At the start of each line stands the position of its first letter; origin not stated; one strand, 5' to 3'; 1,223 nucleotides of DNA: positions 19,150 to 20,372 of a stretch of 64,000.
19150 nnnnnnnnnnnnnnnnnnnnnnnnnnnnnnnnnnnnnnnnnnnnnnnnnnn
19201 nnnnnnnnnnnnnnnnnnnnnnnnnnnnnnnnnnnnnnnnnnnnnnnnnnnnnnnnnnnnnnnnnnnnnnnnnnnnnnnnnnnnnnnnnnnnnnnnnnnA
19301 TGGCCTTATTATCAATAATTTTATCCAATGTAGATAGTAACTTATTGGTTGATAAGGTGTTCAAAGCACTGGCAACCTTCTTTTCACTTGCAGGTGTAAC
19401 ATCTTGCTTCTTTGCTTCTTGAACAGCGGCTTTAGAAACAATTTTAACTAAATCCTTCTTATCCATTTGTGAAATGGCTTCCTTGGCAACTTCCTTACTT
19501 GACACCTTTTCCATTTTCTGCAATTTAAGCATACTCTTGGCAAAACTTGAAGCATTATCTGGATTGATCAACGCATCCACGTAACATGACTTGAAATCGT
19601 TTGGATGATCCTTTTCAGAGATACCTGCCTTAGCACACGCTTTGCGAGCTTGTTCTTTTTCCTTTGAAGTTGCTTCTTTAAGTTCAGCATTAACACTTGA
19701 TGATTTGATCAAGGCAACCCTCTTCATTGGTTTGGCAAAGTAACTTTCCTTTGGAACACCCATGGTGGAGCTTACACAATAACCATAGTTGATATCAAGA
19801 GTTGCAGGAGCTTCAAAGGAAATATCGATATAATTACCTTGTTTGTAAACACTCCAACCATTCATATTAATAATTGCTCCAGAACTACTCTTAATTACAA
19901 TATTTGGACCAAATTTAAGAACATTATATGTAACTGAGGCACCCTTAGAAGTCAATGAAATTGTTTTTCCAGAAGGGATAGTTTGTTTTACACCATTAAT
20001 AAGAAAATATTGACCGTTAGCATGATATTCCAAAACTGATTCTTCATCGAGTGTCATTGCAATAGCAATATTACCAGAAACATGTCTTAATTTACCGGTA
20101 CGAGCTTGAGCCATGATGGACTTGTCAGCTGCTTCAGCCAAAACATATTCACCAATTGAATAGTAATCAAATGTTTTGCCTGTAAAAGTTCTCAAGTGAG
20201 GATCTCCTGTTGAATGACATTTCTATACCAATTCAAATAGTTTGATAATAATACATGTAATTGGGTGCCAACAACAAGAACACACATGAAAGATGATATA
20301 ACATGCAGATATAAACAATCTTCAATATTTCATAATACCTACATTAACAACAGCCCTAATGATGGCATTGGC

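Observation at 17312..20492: VWD-domain mucin-like gene with internally repeated PT/K-rich array and frame discontinuities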

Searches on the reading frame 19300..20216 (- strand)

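Call 8: find_homologous_proteins(query=window:19300-20216:-)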
Query window:19300-20216:-: 1922 candidates shared short words with the query, none scored E <= 0.001.

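Call 19: search_protein_representatives(protein=window:19300-20216:-)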
Query: 305 residues. Proteins with E-value up to 0.001 (for the whole library): 138; up to 1e-10: 13; up to 1e-30: 3. The best 138 are listed.
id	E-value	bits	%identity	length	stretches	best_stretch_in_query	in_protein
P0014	1.1e-165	565.8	100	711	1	35-305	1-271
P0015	5.3e-53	196.4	44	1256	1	35-304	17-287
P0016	2.3e-44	168.1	30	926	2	2-278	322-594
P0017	1.5e-28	116.2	30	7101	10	3-61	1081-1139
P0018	1.6e-23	99.7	34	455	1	2-282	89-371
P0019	5.6e-23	97.9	31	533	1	2-283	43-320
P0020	6.1e-23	97.8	31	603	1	2-272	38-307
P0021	3.7e-22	95.2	31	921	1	3-250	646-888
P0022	3.8e-21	91.9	31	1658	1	3-271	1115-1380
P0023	5.0e-20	88.2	37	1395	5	2-116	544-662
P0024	4.1e-18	82.0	36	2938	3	2-88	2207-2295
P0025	3.3e-12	62.6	32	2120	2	2-88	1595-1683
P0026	5.0e-11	58.7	30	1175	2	1-125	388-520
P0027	1.1e-10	57.7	34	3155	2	2-88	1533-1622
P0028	2.1e-10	56.7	29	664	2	1-216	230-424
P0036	2.3e-09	53.3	26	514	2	3-158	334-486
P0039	1.5e-08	50.6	29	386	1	2-218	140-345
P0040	1.6e-08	50.6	30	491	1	3-246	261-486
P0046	5.5e-08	48.8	28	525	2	2-242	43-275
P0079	1.9e-05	40.5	24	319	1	1-270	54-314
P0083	2.9e-05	39.9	30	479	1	3-230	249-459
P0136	6.0e-04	35.5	26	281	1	3-241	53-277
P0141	7.4e-04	35.2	26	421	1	5-220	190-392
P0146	8.8e-04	35.0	26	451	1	4-249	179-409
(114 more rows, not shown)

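Call 22: search_protein_families(library=pfam, proteins=[P0015, P0016, P0018, P0019, P0020, P0021, P0022, P0023, P0026, P0028], max_evalue=0.01)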
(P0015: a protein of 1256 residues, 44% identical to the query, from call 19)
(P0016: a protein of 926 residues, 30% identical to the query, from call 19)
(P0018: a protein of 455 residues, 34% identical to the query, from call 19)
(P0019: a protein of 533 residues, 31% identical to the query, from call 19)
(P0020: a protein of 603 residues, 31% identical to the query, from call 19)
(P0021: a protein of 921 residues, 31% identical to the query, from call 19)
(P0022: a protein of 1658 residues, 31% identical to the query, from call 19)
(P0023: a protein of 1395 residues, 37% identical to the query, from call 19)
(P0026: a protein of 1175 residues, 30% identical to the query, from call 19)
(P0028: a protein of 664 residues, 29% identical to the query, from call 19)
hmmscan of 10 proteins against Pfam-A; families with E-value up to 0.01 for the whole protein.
P0015 (1256 aa): 0 families

P0016 (926 aa): 1 family
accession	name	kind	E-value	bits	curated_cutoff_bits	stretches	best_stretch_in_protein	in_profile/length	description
PF00094.30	VWD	-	2.7e-12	47.7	22.9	2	320-437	1-119/156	von Willebrand factor type D domain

P0018 (455 aa): 3 families
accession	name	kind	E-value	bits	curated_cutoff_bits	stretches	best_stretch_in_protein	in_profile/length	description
PF00094.30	VWD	-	8.6e-09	36.3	22.9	1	87-206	1-119/156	von Willebrand factor type D domain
PF24611.2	Spectrin_Anc-1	-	0.0028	18.4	33.2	0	32-77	29-74/115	Nuclear anchorage protein 1, spectrin-like repeat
PF06534.19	RGM_C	-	0.0036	16.9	27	0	234-313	152-227/237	Repulsive guidance molecule (RGM) C-terminal domain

P0019 (533 aa): 1 family
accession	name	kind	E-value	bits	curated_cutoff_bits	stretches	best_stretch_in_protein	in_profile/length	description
PF00094.30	VWD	-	4.4e-07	30.8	22.9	1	41-167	1-127/156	von Willebrand factor type D domain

P0020 (603 aa): 1 family
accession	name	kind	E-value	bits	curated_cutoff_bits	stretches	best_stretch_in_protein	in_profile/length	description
PF00094.30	VWD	-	1.8e-07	32.1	22.9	1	36-154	1-118/156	von Willebrand factor type D domain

P0021 (921 aa): 1 family
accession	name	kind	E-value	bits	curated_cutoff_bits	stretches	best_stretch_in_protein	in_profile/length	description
PF00094.30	VWD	-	8.8e-08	33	22.9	1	643-760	1-118/156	von Willebrand factor type D domain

P0022 (1658 aa): 1 family
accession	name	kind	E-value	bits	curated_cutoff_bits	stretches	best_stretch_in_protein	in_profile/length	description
PF00094.30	VWD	-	1.3e-06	29.2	22.9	1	1112-1194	1-88/156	von Willebrand factor type D domain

P0023 (1395 aa): 2 families
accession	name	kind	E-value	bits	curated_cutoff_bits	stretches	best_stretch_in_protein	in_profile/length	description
PF00094.30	VWD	-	4.9e-13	50.1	22.9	0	298-346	1-48/156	von Willebrand factor type D domain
PF06534.19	RGM_C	-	1.5e-09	37.7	27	1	1201-1249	185-235/237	Repulsive guidance molecule (RGM) C-terminal domain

P0026 (1175 aa): 4 families
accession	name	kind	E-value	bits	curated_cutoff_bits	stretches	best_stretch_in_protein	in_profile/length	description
PF03160.20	Calx-beta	-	3.7e-30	104.8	27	3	777-886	3-115/119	Calx-beta domain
PF00094.30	VWD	-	1.5e-20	74.5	22.9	2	389-555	3-156/156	von Willebrand factor type D domain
PF00353.25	HemolysinCabind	-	4.2e-17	62.2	23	3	1032-1065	2-35/36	RTX calcium-binding nonapeptide repeat (4 copies)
PF08548.17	Peptidase_M10_C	-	1.6e-12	48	20.7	1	967-1102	38-136/193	Peptidase M10 serralysin C terminal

P0028 (664 aa): 3 families
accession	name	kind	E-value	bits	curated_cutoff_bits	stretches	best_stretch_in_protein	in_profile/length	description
PF00094.30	VWD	-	6e-16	59.6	22.9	2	449-588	1-139/156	von Willebrand factor type D domain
PF06534.19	RGM_C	-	0.0014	18.2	27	0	449-497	5-54/237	Repulsive guidance molecule (RGM) C-terminal domain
PF20257.3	SAM_HAT_C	-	0.0038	18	25.5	0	517-578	10-68/84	SAM hydroxide adenosyltransferase C-terminal domain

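Call 23: list_cluster_members(proteins=[P0014, P0015, P0016, P0017, P0018, P0019, P0020, P0021, P0022, P0023])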
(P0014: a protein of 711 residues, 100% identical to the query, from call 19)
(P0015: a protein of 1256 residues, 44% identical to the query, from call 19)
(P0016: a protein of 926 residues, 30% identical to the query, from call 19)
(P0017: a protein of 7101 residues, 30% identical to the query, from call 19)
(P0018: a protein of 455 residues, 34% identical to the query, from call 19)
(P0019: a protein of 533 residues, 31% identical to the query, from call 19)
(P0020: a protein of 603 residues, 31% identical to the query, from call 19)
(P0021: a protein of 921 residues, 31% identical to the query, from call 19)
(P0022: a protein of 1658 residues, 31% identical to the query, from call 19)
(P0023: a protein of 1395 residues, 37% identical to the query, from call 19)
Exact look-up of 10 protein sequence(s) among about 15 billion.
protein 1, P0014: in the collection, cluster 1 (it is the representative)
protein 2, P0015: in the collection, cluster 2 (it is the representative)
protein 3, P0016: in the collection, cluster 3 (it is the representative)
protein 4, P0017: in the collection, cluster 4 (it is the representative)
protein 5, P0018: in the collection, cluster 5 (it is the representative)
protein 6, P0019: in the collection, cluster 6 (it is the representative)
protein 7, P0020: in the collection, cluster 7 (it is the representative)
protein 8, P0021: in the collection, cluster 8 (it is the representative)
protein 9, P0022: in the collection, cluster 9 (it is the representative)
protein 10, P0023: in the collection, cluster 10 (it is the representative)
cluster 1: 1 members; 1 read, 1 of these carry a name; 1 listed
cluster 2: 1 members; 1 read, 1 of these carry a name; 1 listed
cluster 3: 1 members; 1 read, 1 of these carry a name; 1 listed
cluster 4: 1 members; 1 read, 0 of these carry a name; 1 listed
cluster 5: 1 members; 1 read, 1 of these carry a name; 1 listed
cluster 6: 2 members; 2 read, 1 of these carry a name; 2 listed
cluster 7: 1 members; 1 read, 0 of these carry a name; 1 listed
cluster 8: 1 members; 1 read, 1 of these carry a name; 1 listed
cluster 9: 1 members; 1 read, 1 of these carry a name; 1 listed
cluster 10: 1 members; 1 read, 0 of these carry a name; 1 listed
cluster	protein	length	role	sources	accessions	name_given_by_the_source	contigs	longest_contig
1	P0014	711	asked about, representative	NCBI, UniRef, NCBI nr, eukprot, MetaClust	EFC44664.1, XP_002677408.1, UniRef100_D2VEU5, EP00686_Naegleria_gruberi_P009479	predicted protein [Naegleria gruberi] | Predicted protein n=1 Tax=Naegleria gruberi TaxID=5762 RepID=D2VEU5_NAEGR | uncharacterized protein NAEGRDRAFT_48959 [Naegleria gruberi]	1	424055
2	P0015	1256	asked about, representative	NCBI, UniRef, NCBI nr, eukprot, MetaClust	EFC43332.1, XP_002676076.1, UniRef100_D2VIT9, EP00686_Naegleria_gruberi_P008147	predicted protein [Naegleria gruberi] | Predicted protein n=1 Tax=Naegleria gruberi TaxID=5762 RepID=D2VIT9_NAEGR | uncharacterized protein NAEGRDRAFT_49892 [Naegleria gruberi]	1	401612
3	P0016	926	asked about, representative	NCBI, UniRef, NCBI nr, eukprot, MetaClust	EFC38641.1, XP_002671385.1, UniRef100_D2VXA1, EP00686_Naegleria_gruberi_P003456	predicted protein [Naegleria gruberi] | Predicted protein n=1 Tax=Naegleria gruberi TaxID=5762 RepID=D2VXA1_NAEGR | uncharacterized protein NAEGRDRAFT_59485 [Naegleria gruberi]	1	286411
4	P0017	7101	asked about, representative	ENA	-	-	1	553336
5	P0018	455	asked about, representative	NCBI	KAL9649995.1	hypothetical protein ABK040_003113 [Willaertia magna]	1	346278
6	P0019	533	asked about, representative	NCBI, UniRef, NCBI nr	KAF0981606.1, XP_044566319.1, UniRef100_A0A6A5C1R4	hypothetical protein FDP41_012263 [Naegleria fowleri] | VWFD domain-containing protein n=1 Tax=Naegleria fowleri TaxID=5763 RepID=A0A6A5C1R4_NAEFO | uncharacterized protein FDP41_012263 [Naegleria fowleri]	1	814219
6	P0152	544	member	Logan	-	-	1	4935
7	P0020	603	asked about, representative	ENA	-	-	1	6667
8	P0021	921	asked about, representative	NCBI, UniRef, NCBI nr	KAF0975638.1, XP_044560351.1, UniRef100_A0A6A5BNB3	hypothetical protein FDP41_005632 [Naegleria fowleri] | VWFD domain-containing protein n=1 Tax=Naegleria fowleri TaxID=5763 RepID=A0A6A5BNB3_NAEFO | uncharacterized protein FDP41_005632 [Naegleria fowleri]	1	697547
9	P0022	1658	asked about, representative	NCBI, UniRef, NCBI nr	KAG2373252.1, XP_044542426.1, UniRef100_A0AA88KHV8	hypothetical protein C9374_012355 [Naegleria lovaniensis] | VWFD domain-containing protein n=1 Tax=Naegleria lovaniensis TaxID=51637 ... | uncharacterized protein C9374_012355 [Naegleria lovaniensis]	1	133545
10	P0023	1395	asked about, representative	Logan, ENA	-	-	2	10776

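Call 46: list_cluster_members(proteins=[P0028, P0036, P0039, P0040, P0083, P0136, P0146, P0141, P0046, P0079])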
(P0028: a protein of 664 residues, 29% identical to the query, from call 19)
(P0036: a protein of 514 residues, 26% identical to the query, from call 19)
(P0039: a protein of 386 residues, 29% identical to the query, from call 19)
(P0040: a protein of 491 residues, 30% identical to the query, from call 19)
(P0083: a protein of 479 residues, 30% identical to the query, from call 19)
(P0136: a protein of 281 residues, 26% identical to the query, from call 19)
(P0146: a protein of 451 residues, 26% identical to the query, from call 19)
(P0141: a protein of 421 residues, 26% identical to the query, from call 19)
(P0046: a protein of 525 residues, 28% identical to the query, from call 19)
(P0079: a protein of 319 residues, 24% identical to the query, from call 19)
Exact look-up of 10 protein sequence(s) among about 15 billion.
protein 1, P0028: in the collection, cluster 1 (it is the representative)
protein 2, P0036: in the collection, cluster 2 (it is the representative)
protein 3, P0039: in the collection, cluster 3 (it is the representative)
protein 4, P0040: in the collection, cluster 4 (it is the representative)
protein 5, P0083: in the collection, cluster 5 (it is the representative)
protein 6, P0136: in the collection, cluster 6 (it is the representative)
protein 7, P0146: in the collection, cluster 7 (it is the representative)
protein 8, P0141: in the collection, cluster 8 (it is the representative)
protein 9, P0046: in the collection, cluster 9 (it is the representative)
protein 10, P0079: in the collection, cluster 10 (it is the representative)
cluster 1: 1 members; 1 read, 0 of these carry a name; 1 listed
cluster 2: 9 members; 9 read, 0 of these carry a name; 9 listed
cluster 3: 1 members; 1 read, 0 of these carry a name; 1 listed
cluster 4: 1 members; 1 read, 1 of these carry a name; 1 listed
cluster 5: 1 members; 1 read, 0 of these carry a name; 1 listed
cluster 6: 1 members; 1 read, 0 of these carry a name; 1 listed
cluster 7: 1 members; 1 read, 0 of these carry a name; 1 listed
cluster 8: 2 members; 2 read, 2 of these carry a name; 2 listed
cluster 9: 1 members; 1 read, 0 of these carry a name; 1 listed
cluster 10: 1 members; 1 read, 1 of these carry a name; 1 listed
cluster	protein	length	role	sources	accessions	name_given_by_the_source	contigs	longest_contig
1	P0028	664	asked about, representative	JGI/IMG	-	-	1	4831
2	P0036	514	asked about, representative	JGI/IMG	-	-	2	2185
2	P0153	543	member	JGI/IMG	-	-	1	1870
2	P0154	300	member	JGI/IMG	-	-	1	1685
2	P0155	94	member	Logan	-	-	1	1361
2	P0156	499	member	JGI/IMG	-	-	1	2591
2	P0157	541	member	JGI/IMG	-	-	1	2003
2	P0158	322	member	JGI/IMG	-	-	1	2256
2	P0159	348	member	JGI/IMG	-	-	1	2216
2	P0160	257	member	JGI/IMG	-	-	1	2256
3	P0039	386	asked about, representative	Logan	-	-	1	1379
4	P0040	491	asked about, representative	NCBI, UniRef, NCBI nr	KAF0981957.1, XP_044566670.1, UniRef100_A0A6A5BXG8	hypothetical protein FDP41_011818 [Naegleria fowleri] | Uncharacterized protein n=1 Tax=Naegleria fowleri TaxID=5763 RepID=A0A6A5BXG8_NAEFO | uncharacterized protein FDP41_011818 [Naegleria fowleri]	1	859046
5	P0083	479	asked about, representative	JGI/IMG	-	-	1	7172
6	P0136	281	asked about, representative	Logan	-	-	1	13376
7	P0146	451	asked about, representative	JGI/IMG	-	-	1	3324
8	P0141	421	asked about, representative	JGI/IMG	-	hypothetical protein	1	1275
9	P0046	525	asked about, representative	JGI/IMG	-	-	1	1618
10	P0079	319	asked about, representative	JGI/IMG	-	hypothetical protein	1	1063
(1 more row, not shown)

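Call 54: find_encoding_contigs(protein=P0014, flank=3000, max_places=6)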
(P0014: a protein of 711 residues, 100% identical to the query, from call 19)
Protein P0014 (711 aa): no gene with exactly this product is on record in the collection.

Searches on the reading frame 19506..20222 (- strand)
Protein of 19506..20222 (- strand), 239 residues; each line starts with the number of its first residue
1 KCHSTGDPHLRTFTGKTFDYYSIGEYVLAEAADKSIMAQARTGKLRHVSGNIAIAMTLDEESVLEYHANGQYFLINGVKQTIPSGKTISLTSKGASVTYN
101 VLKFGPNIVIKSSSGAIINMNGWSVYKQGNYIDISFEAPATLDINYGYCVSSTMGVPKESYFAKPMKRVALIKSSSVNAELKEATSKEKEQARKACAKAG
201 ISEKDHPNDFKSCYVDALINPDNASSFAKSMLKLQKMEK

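Call 37: predict_structure(alignment_id=A3)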
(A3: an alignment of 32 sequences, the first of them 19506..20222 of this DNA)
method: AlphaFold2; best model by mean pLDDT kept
length: 239 residues; sequences in the alignment: 32
mean_pLDDT: 91.0   pTM: 0.77
mean pLDDT of the five models: 91.0, 89.5, 89.3, 89.3, 89.0
residues with pLDDT >= 90: 167; 70-90: 60; 50-70: 12; < 50: 0
segments of 3 or more residues with pLDDT < 50: none
pLDDT, mean of each block of 10 residues (from residue 1): 91 93 94 98 88 97 97 97 97 98 94 98 89 97 98 93 88 63 89 92 89 87 80 74
secondary structure, 60 per line:
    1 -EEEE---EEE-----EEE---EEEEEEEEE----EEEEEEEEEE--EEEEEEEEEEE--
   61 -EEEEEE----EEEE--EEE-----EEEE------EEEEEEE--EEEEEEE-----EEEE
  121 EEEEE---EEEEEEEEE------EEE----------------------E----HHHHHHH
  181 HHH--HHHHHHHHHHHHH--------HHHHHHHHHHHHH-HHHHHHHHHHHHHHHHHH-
elements in order: E2-5 E9-11 E17-19 E23-31 E36-45 E48-58 E62-67 E72-75 E78-80 E86-89 E96-102 E105-111 E117-125 E129-137 E144-146 H174-183 H186-198 H207-219 H221-238

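Call 40: fold_search(model_id=the predicted structure, library=pdb)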
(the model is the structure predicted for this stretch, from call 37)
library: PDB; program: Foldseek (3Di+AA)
matches with E <= 10: 995; with E <= 0.001: 34
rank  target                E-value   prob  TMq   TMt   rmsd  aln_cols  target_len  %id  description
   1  7wn4_E                1.3e-07  1.00  0.53  0.21   7.7       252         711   14  Cryo-EM structure of VWF D'D3 dimer (wild type) complexed with D1D2 at 3.4 angstron resolution (1 unit) (released 2022-05-18)
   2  24ne                  4.2e-07  1.00  0.58  0.29   5.9       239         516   12  Crystal Structure of Cypridina luciferase (released 2026-04-08)
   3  9gvj_B                8.0e-07  1.00  0.61  0.24   5.8       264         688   17  MUC5AC mucin amino acids 28 to 1483 (released 2024-12-04)
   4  9gvq_B                8.0e-07  1.00  0.61  0.15   5.8       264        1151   17  MUC5AC mucin amino acids 28 to 1483 (released 2024-12-04)
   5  8d3c_A                8.0e-07  1.00  0.52  0.12   7.3       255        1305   15  VWF tubule derived from monomeric D1-A1 (released 2022-07-06)
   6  8qtv_A                1.2e-06  1.00  0.56  0.43   7.1       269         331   15  MUC5AC D'D3CysD1 domains. (released 2025-03-12)
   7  8r1u_A                1.2e-06  1.00  0.50  0.39   6.9       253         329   16  MUC5AC D3 assembly. SNP rs878913005: Arg1201Trp. (released 2025-03-12)
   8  8r1z_A                1.5e-06  1.00  0.47  0.36   7.0       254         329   14  MUC5AC D3 assembly. SNPs rs36189285, rs878913005: Arg996Gln, Arg1201Trp. (released 2025-03-12)
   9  7pp6_B                1.7e-06  1.00  0.58  0.15   6.0       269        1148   16  MUC2 Tubules of D1D2D3 domains (released 2022-02-16)
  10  6tm2_C                1.7e-06  1.00  0.53  0.34   6.9       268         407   17  Human MUC2 AAs 21-1397 (released 2020-10-21)
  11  7a5o_D                1.7e-06  1.00  0.53  0.28   6.9       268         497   17  Human MUC2 AAs 21-1397 (released 2020-10-21)
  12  6tm2_A                1.8e-06  1.00  0.60  0.23   6.2       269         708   15  Human MUC2 AAs 21-1397 (released 2020-10-21)
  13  7a5o_C                1.8e-06  1.00  0.60  0.15   6.2       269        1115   15  Human MUC2 AAs 21-1397 (released 2020-10-21)
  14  7a5o_A                1.8e-06  1.00  0.60  0.14   6.2       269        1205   15  Human MUC2 AAs 21-1397 (released 2020-10-21)
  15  7pmv_B                1.8e-06  1.00  0.62  0.16   5.7       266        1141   13  VWF Tubules of D1D2D'D3 domains (released 2022-02-23)
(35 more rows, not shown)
